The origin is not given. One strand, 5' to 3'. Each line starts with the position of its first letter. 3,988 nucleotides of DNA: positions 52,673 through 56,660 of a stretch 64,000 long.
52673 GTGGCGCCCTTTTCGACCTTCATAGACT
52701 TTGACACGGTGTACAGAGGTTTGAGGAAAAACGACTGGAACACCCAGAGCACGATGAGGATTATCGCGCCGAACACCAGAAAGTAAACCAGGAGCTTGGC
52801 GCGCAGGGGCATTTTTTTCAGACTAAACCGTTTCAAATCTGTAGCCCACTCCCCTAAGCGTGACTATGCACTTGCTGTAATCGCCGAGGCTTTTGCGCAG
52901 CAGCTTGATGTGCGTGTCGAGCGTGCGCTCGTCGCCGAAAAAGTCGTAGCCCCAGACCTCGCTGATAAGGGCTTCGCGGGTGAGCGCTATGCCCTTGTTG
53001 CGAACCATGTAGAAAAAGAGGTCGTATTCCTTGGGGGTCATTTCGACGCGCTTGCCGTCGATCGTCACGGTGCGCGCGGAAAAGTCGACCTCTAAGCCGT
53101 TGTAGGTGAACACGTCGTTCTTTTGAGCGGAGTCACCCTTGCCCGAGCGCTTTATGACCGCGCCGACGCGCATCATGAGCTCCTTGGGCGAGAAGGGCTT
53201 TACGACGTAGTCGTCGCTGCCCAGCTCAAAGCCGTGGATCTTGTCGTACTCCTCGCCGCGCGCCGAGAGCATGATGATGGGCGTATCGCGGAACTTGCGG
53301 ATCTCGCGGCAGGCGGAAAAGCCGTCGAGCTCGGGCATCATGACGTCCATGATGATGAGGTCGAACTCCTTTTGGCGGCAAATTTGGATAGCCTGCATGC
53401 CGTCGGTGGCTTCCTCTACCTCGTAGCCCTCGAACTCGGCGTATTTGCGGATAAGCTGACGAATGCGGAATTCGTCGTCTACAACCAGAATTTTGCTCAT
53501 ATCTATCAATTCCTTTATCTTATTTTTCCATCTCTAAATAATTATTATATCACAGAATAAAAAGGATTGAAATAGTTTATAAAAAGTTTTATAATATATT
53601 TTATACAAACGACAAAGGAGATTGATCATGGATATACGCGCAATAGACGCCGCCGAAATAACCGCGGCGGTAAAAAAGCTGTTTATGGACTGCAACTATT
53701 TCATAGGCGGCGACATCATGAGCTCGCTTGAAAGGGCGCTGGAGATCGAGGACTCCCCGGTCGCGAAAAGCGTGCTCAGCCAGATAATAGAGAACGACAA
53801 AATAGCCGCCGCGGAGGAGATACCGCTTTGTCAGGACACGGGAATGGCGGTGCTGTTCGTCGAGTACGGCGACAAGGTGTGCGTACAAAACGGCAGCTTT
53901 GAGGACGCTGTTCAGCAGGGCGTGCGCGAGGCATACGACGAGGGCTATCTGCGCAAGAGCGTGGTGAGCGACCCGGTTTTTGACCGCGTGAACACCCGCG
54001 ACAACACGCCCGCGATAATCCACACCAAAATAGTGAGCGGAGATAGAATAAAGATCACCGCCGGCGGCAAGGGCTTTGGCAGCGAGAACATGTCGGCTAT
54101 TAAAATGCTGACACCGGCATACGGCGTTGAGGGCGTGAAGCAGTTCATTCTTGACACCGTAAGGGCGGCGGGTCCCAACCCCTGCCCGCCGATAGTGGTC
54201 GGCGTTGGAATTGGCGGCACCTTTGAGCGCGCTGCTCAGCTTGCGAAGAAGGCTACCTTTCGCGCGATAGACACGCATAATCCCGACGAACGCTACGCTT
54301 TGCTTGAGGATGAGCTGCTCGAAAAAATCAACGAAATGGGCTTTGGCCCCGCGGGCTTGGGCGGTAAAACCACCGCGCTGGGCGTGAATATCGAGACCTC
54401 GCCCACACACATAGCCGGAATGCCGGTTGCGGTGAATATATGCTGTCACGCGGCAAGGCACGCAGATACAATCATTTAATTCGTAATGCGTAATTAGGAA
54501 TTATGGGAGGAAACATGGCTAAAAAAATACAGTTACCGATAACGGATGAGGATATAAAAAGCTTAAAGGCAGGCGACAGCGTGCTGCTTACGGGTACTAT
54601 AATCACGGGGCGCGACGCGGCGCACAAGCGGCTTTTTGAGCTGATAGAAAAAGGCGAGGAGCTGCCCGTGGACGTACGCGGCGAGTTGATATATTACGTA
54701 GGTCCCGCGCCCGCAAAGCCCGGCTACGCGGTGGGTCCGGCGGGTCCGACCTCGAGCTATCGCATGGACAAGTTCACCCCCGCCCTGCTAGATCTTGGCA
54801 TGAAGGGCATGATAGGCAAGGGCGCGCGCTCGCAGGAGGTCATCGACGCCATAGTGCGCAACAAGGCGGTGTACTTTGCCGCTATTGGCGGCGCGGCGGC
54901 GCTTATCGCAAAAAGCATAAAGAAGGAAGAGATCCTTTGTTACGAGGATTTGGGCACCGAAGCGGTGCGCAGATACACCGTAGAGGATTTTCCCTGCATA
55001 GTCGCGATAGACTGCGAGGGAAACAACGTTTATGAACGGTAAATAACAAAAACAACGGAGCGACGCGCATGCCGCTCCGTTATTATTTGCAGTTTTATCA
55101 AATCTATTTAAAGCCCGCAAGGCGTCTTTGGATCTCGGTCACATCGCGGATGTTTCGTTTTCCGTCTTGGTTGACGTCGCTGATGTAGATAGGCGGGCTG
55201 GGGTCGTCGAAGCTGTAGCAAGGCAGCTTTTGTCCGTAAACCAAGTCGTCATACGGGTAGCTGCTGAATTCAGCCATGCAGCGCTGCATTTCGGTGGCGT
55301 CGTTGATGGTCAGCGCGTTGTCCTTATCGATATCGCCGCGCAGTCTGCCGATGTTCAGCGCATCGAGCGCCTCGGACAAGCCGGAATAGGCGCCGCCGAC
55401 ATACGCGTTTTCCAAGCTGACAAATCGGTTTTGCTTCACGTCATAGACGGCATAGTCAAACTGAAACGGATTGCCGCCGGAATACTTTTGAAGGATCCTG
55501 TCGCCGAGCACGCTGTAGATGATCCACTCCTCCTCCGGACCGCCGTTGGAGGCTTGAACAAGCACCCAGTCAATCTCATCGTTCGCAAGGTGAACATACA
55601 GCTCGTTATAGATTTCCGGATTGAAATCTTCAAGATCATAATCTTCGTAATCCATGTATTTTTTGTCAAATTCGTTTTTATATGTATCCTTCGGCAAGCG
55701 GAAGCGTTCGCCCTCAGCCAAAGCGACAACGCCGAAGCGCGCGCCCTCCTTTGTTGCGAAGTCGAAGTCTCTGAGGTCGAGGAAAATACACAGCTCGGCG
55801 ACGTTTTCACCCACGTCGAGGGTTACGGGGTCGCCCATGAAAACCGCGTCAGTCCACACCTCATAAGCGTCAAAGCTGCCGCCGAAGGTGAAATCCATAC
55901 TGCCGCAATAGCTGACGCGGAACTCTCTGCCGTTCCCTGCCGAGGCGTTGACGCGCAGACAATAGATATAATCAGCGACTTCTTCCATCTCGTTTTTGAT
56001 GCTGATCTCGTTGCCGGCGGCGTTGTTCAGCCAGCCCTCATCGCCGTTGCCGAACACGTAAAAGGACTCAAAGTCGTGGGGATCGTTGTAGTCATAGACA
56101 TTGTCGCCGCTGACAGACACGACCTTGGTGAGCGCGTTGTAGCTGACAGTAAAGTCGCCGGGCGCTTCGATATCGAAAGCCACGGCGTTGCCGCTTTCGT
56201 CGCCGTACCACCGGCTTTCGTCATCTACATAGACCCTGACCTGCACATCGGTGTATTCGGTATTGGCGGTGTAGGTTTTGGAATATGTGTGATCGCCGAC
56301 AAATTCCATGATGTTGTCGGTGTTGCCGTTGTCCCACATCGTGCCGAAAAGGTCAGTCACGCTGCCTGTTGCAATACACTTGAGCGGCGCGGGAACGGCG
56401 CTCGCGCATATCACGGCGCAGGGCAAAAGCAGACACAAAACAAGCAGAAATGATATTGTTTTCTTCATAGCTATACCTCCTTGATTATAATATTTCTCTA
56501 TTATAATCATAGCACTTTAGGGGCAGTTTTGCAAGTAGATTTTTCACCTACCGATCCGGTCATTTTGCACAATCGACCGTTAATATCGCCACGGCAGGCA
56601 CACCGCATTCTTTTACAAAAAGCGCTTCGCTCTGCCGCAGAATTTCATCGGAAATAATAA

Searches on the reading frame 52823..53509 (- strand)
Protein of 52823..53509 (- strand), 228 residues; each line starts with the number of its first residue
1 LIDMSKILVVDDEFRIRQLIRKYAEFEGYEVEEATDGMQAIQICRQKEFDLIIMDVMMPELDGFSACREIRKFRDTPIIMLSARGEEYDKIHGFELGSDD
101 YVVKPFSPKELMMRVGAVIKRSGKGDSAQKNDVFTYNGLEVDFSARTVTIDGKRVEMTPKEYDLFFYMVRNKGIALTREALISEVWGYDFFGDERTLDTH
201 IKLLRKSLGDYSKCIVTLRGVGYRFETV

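Call 5: search_protein_families(library=pfam, proteins=[window:52823-53509:-], max_evalue=0.01)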
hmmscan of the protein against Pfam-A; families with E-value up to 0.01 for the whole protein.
window:52823-53509:- (228 aa): 3 families
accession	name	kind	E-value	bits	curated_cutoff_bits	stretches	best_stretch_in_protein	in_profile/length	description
PF00072.30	Response_reg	-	4.7e-32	110.9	30.2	1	7-115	1-110/111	Response regulator receiver domain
PF00486.34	Trans_reg_C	-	2.5e-24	85.6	26.2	1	152-225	1-77/77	Transcriptional regulatory protein, C terminal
PF23198.2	PDE8A_N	-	0.0066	16.8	29.6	1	9-75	15-82/147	PDE8A-like, N-terminal domain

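Call 6: search_protein_families(library=ncbifam, proteins=[window:52823-53509:-], max_evalue=0.01)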
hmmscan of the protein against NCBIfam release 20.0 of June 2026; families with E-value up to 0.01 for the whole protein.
window:52823-53509:- (228 aa): 101 families (the best 25 are shown)
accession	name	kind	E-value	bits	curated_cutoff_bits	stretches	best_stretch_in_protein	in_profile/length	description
NF053854.1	RespRegPhoBBctds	equivalog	6.4e-62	208.8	270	1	7-226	1-225/225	two-component system response regulator PhoB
NF040534.1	resp_reg_YycF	equivalog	1.2e-61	208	340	1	6-224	2-226/231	response regulator YycF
NF045944.1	ResRegRpaBCyano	equivalog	6.4e-61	205.6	330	1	8-226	1-228/229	response regulator transcription factor RpaB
TIGR02154.1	PhoB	equivalog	1.1e-60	204.8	296.2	1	5-226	3-226/226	phosphate regulon transcriptional regulator PhoB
NF033117.2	vanR_ACDEGLN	exception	7e-58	195.9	350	1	7-226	1-226/226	VanR-ABDEGLN family response regulator transcription factor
NF041733.1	resp_reg_CseB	equivalog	1.3e-57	194.8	350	1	6-226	2-227/228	two-component system response regulator CseB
NF040689.1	MtrAB_MtrA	equivalog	8.2e-57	192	300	1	7-224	1-217/219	MtrAB system response regulator MtrA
NF033120.0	vanR_FM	exception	7.1e-56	189.4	460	1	6-226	5-230/231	vancomycin resistance response regulator transcription factor, VanR-F/VanR-M family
NF008296.0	PRK11083.1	equivalog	1.1e-52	178.7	273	1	4-226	3-226/228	two-component system response regulator CreB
NF007005.1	PRK09468.1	equivalog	3.7e-52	177.1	331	1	4-225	3-231/237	osmolarity response regulator transcription factor OmpR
NF041209.1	resp_regPieR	equivalog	3.3e-51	174.2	450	1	6-226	2-228/231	two component system response regulator PieR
TIGR01387.1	cztR_silR_copR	subfamily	4.7e-50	170.2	279.2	1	7-224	1-217/218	heavy metal response regulator transcription factor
NF007982.1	PRK10710.1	equivalog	2.5e-49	167.9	380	1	4-227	7-229/235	envelope stress response regulator BaeR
NF000402.1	vanR-B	exception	4e-47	160.5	480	1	6-226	4-217/219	vancomycin resistance response regulator transcription factor VanR-B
NF012227.0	AdeR_RR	equivalog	3.1e-46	157.8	340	1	6-226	13-237/239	efflux system response regulator transcription factor AdeR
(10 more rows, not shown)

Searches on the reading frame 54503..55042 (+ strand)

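Call 68: search_protein_families(library=pfam, proteins=[window:54503-55042:+], max_evalue=0.001)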
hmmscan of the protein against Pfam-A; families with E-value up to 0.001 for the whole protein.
window:54503-55042:+ (179 aa): 1 family
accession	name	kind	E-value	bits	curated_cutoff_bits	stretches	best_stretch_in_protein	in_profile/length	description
PF05683.17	Fumerase_C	-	3.8e-62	209.7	22.2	1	8-178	28-203/205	Fumarase C-terminus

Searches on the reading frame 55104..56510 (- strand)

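Call 7: search_protein_families(library=pfam, proteins=[window:55104-56510:-], max_evalue=0.01)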
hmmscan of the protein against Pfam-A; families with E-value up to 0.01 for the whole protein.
window:55104-56510:- (468 aa): 1 family
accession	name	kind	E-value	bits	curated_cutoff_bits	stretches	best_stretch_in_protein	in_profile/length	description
PF00404.24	Dockerin_1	-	6.3e-05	23.5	22.9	1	392-464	2-56/57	Dockerin type I domain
